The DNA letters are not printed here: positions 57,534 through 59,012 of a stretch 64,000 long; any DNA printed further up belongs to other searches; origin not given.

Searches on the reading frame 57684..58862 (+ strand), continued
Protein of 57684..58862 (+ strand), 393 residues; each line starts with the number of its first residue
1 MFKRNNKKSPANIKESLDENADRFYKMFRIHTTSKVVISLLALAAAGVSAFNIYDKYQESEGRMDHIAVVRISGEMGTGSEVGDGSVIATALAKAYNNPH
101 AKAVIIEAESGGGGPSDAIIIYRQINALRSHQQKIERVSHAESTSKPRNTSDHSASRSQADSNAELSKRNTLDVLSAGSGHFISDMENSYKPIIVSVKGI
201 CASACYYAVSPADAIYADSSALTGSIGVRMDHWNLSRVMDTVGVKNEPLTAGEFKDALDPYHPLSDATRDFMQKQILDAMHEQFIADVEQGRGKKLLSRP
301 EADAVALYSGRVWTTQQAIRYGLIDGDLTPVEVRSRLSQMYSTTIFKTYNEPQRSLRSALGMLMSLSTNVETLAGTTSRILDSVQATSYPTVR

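Call 33: search_solved_structures(query=window:57684-58862:+, max_evalue=0.01, show_alignments=2)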
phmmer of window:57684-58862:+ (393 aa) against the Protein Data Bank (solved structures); distinct sequences matched with E-value up to 0.01: 3.
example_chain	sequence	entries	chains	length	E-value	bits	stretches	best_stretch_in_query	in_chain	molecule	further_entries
3rst_A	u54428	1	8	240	2.1e-17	67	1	188-325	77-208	Signal peptide peptidase sppA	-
4kwb_A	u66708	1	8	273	2.8e-17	66.6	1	188-325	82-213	Signal peptide peptidase SppA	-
3bez_A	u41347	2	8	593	2.2e-11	47.2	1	190-326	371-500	Protease 4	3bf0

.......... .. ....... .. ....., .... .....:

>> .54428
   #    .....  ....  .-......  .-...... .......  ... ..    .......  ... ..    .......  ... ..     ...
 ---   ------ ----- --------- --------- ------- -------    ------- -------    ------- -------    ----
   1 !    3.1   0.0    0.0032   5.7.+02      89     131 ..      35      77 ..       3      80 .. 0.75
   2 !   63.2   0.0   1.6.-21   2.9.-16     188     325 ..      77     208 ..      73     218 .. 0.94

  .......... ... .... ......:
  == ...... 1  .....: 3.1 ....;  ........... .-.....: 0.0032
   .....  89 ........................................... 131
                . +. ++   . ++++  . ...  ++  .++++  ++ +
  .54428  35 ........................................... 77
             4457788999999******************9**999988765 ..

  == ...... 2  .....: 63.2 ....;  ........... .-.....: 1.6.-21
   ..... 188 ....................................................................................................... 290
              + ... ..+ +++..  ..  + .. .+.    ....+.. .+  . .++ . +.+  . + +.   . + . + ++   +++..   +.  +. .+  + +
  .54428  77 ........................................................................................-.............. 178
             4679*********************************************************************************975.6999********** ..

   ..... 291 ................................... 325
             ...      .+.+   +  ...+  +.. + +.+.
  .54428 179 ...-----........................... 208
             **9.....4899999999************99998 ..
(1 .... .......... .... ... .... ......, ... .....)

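Call 60: find_homologous_proteins(query=window:57684-58862:+, max_evalue=1e-10)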
Query window:57684-58862:+ (393 aa): 44 proteins with E <= 1e-10 among 8000 candidates.
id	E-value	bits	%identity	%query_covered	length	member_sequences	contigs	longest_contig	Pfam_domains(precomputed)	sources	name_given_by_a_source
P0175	3.5e-253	857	100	100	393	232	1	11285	PF01343.24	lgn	-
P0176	6.4e-240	814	94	100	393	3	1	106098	PF01343.24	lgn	-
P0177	2.4e-224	763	86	100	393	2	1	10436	PF01343.24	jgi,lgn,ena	-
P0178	1.1e-195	668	76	100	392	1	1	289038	PF01343.24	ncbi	ncbi:S49 family peptidase [Photorhabdus tasmaniensis]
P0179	5.5e-187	640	72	100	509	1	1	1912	PF14348.12,PF01343.24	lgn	-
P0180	2.1e-186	638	72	100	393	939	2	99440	PF01343.24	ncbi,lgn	ncbi:S49 family peptidase [Shigella flexneri]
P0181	3.0e-167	575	65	100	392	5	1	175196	PF01343.24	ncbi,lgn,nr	ncbi:S49 family peptidase [Salmonella enterica]|nr:S49 family peptidase [Salmonella enterica]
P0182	9.5e-158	543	64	100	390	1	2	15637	PF01343.24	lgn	-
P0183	5.9e-157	541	63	100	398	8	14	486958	PF01343.24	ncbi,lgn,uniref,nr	ncbi:S49 family peptidase [Escherichia coli]|uniref:S49 family peptidase n=1 Tax=Enterobacter sp. JM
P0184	2.2e-156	539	61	100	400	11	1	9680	PF01343.24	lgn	-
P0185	6.4e-155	534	63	100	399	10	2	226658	PF01343.24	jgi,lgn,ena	-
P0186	1.3e-130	454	54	100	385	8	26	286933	PF01343.24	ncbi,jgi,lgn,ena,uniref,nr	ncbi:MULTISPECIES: S49 family peptidase [Buttiauxella]|jgi:protease-4|uniref:Protease 4 n=1 Tax=Butt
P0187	1.1e-128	448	53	100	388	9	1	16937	PF01343.24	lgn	-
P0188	1.2e-128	448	53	100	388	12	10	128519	PF01343.24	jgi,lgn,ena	-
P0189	1.9e-126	441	53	98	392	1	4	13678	PF01343.24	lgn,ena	-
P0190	9.1e-126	438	53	98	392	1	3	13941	PF01343.24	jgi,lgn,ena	-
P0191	3.2e-125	436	51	100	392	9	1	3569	PF01343.24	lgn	-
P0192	7.2e-124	432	51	96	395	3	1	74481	PF01343.24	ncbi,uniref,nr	ncbi:S49 family peptidase [Photorhabdus heterorhabditis]|uniref:S49 family peptidase n=1 Tax=Photorh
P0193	1.6e-105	372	48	90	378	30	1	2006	PF01343.24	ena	-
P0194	7.7e-105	369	48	90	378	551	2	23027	PF01343.24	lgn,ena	-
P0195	3.7e-103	364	48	95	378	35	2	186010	PF01343.24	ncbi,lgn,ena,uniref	ncbi:S49 family peptidase [Klebsiella sp. CN_Kp091]|uniref:S49 family peptidase n=1 Tax=unclassified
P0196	2.7e-101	358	46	94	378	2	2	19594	PF01343.24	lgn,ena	-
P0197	9.2e-92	326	45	97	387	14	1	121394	PF01343.24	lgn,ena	-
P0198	1.4e-90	323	44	96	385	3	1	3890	PF01343.24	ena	-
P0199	6.8e-84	301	43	90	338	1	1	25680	PF01343.24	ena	-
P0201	1.3e-64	237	48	60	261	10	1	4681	PF01343.24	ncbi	-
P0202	2.3e-45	174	29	95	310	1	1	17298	PF01343.24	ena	-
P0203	5.3e-45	173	32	88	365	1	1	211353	PF01343.24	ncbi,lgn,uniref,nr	ncbi:S49 family peptidase [Motilimonas eburnea]|uniref:S49 family peptidase n=1 Tax=Motilimonas ebur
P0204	7.6e-45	172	29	88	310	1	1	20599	PF01343.24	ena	-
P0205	2.2e-37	148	32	92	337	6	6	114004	PF01343.24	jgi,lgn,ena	-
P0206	7.1e-37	146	34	74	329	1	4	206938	PF01343.24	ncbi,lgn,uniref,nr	ncbi:S49 family peptidase [Shewanella bicestrii]|uniref:S49 family peptidase n=1 Tax=Shewanella xiam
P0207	9.1e-37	146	34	75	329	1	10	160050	PF01343.24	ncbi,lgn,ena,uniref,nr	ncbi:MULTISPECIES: S49 family peptidase [unclassified Shewanella]|uniref:S49 family peptidase n=1 Ta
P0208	7.5e-36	143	35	70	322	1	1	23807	PF01343.24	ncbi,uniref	ncbi:S49 family peptidase [Shewanella mangrovisoli]|uniref:S49 family peptidase n=1 Tax=Shewanella m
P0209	4.6e-29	120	44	37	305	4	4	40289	PF25145.2,PF01343.24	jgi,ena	-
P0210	1.0e-25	109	42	36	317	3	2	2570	PF25145.2,PF01343.24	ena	-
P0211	2.9e-25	108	37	35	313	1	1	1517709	PF01343.24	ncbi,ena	-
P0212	4.8e-20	91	39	34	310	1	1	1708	PF00574.29,PF25145.2,PF01343.24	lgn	-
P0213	3.5e-19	88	38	36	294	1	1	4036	PF00574.29,PF25145.2,PF01972.22,PF01343.24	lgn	-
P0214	7.7e-19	87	38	36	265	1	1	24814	PF00574.29,PF01343.24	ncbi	-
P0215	1.2e-15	76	37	35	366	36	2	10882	PF00574.29,PF01343.24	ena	-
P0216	9.4e-14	70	29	36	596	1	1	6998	PF00574.29,PF25145.2,PF01972.22,PF01343.24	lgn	-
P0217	2.6e-11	62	36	34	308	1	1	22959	PF00574.29,PF25145.2,PF01343.24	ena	-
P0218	5.7e-11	61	36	30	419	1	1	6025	PF25145.2,PF01343.24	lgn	-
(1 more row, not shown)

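Call 61: find_encoding_contigs(protein=P0197, flank=8000, max_places=2)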
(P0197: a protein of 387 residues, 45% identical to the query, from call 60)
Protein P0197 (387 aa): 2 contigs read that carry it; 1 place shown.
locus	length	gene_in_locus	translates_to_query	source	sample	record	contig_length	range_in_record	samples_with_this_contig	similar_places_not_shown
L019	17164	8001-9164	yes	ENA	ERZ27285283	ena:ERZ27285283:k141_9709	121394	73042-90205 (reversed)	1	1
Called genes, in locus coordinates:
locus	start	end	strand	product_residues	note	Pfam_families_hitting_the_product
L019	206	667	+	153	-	PF19456:MobI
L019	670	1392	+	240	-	-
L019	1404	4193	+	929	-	PF07514:TraI_2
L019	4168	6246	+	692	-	PF10412:TrwB_AAD_bind (weak), PF12696:TraG-D_C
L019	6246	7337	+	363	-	-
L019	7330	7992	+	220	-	PF14348:DtrJ-like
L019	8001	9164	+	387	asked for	PF01343:Peptidase_S49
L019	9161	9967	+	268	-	PF08378:NERD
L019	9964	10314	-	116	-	-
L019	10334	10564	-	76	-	-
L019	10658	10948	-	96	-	-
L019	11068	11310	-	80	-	-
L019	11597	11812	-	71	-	PF01848:HOK_GEF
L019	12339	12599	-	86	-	-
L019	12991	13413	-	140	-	-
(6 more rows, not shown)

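Call 62: find_encoding_contigs(protein=P0199, flank=8000, max_places=2)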
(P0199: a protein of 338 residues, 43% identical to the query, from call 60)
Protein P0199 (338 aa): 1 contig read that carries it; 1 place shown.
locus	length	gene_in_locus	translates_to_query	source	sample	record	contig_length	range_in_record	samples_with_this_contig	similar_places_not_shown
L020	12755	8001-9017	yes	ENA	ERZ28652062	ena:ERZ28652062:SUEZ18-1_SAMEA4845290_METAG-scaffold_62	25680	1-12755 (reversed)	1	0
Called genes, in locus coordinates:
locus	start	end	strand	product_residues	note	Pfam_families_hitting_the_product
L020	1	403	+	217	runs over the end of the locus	PF19456:MobI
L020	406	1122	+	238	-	-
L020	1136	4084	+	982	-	PF07514:TraI_2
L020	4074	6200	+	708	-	PF01935:DUF87 (faint), PF12846:AAA_10 (weak), PF10412:TrwB_AAD_bind, PF12696:TraG-D_C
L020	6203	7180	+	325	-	-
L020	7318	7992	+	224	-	PF14348:DtrJ-like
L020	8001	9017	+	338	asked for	PF01343:Peptidase_S49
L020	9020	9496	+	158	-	-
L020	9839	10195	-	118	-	-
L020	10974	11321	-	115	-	-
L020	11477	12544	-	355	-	-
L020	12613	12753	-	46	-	?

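Call 63: find_encoding_contigs(protein=P0203, flank=8000, max_places=2)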
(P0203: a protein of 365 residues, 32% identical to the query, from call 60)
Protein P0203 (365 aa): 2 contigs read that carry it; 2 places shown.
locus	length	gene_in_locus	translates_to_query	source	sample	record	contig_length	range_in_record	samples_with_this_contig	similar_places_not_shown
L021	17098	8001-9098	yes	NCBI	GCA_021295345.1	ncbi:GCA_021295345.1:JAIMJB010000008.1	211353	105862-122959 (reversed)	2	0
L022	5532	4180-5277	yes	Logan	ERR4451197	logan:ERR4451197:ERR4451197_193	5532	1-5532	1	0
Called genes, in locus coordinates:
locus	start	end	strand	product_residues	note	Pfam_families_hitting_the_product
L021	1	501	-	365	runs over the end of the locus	PF17989:ALP_N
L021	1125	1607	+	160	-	PF19456:MobI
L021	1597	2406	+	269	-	-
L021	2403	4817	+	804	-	PF07514:TraI_2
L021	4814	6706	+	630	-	PF02534:T4SS-DNA_transf (weak), PF12846:AAA_10 (weak), PF10412:TrwB_AAD_bind (weak), PF12696:TraG-D_C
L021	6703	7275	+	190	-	-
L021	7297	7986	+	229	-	PF14348:DtrJ-like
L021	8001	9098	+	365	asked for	PF01343:Peptidase_S49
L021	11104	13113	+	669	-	PF11826:RctB_central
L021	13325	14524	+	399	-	PF18607:HTH_54, PF13614:AAA_31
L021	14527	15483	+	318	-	PF08775:ParB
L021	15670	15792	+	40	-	-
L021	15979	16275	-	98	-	-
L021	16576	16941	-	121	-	-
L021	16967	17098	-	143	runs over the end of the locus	-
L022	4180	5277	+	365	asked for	PF01343:Peptidase_S49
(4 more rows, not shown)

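Call 64: find_encoding_contigs(protein=P0206, flank=8000, max_places=2)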
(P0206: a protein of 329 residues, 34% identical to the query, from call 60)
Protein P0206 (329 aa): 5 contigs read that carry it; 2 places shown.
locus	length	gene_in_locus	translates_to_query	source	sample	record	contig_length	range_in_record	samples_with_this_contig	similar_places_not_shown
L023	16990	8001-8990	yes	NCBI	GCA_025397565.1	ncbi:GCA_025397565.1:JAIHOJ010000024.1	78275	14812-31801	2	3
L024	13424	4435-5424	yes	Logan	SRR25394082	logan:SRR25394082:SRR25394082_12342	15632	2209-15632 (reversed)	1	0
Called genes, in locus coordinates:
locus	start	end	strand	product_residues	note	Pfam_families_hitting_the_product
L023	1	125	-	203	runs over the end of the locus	-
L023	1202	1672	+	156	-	PF19456:MobI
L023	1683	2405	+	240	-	-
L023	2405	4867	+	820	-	PF07514:TraI_2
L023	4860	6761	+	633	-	PF10412:TrwB_AAD_bind (weak), PF12696:TraG-D_C (weak)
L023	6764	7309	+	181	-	-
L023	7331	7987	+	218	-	PF14348:DtrJ-like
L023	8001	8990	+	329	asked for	PF01343:Peptidase_S49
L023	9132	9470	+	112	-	-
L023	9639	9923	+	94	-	PF07178:TraL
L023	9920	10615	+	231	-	PF05309:TraE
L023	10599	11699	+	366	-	PF23536:TraK_C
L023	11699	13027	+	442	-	PF03743:TrbI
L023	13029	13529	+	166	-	-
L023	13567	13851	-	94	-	-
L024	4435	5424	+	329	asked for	PF01343:Peptidase_S49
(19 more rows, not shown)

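Call 84: search_protein_families(proteins=[window:57684-58862:+], library=phrogs, max_evalue=0.01)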
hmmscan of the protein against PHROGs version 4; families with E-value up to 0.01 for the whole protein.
window:57684-58862:+ (393 aa): 2 families
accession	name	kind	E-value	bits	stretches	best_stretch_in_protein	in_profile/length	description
phrog_53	-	head and packaging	9.9e-34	118.4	2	189-341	146-292/583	head maturation protease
phrog_33023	-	unknown function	5.2e-13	49.6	1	181-344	133-291/507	-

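Call 101: predict_structure(alignment_id=A3)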
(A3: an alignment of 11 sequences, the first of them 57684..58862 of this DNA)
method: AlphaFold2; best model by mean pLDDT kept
length: 393 residues; sequences in the alignment: 11
mean_pLDDT: 70.4   pTM: 0.62
mean pLDDT of the five models: 70.4, 67.8, 67.6, 67.4, 65.7
residues with pLDDT >= 90: 56; 70-90: 176; 50-70: 85; < 50: 76
segments of 3 or more residues with pLDDT < 50: 1-6, 133-157, 228-232, 354-393
pLDDT, mean of each block of 10 residues (from residue 1): 46 69 74 74 69 67 84 80 85 89 91 80 88 38 33 46 67 69 62 91 88 92 66 56 60 66 72 76 85 86 85 89 90 87 86 51 46 40 37 31
secondary structure, 60 per line:
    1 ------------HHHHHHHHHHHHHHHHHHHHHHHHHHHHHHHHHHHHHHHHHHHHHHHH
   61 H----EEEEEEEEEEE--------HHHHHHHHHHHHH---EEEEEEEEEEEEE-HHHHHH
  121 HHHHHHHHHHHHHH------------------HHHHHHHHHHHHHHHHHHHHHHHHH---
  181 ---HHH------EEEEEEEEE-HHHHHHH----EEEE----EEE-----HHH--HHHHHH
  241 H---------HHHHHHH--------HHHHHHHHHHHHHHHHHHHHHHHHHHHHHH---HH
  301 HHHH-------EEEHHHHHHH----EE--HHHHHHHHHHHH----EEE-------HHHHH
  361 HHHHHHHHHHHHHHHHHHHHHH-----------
elements in order: H13-61 E66-76 H85-97 E101-113 H115-134 H153-177 E193-201 H203-209 E214-217 E222-224 H235-241 H251-257 H266-295 H299-304 E312-314 H315-321 H330-341 E346-348 H356-382

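Call 103: fold_search(model_id=the predicted structure, library=pdb)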
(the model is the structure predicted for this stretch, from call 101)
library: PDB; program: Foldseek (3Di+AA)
matches with E <= 10: 1436; with E <= 0.001: 550
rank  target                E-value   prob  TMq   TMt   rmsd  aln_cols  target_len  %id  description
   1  3rst_C                1.2e-14  1.00  0.47  0.77   7.6       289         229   20  Crystal structure of Bacillus subtilis signal peptide peptidase A (released 2012-03-28)
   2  4kwb_F                1.6e-14  1.00  0.47  0.76   8.8       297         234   20  Structure of signal peptide peptidase A with C-termini bound in the active sites: insights into specificity, self-proc (released 2013-11-27)
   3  4kwb_B                2.2e-14  1.00  0.46  0.75   9.0       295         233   21  Structure of signal peptide peptidase A with C-termini bound in the active sites: insights into specificity, self-proc (released 2013-11-27)
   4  4kwb_A                2.3e-14  1.00  0.47  0.75   8.8       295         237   20  Structure of signal peptide peptidase A with C-termini bound in the active sites: insights into specificity, self-proc (released 2013-11-27)
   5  4kwb_E                2.5e-14  1.00  0.46  0.76   8.6       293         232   20  Structure of signal peptide peptidase A with C-termini bound in the active sites: insights into specificity, self-proc (released 2013-11-27)
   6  3rst_B                2.8e-14  1.00  0.47  0.79   7.8       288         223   20  Crystal structure of Bacillus subtilis signal peptide peptidase A (released 2012-03-28)
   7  4kwb_C                3.7e-14  1.00  0.46  0.74   8.9       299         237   20  Structure of signal peptide peptidase A with C-termini bound in the active sites: insights into specificity, self-proc (released 2013-11-27)
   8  3rst_H                4.0e-14  1.00  0.47  0.78   7.6       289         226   20  Crystal structure of Bacillus subtilis signal peptide peptidase A (released 2012-03-28)
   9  3rst_A                5.3e-14  1.00  0.46  0.77   7.6       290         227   21  Crystal structure of Bacillus subtilis signal peptide peptidase A (released 2012-03-28)
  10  4kwb_H                7.1e-14  1.00  0.46  0.75   9.0       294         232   20  Structure of signal peptide peptidase A with C-termini bound in the active sites: insights into specificity, self-proc (released 2013-11-27)
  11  3rst_D                2.1e-13  1.00  0.46  0.78   7.7       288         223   21  Crystal structure of Bacillus subtilis signal peptide peptidase A (released 2012-03-28)
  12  4kwb_D                2.7e-13  1.00  0.46  0.76   8.5       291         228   21  Structure of signal peptide peptidase A with C-termini bound in the active sites: insights into specificity, self-proc (released 2013-11-27)
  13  3rst_F                1.1e-12  1.00  0.47  0.78   7.6       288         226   20  Crystal structure of Bacillus subtilis signal peptide peptidase A (released 2012-03-28)
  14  3bf0_D                5.2e-12  1.00  0.43  0.36   7.8       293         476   21  Crystal structure of Escherichia coli Signal peptide peptidase (SppA), Native crystals (released 2007-12-18)
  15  3bez_D                1.1e-11  1.00  0.44  0.36   7.8       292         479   21  Crystal structure of Escherichia coli Signal peptide peptidase (SppA), SeMet crystals (released 2007-12-18)
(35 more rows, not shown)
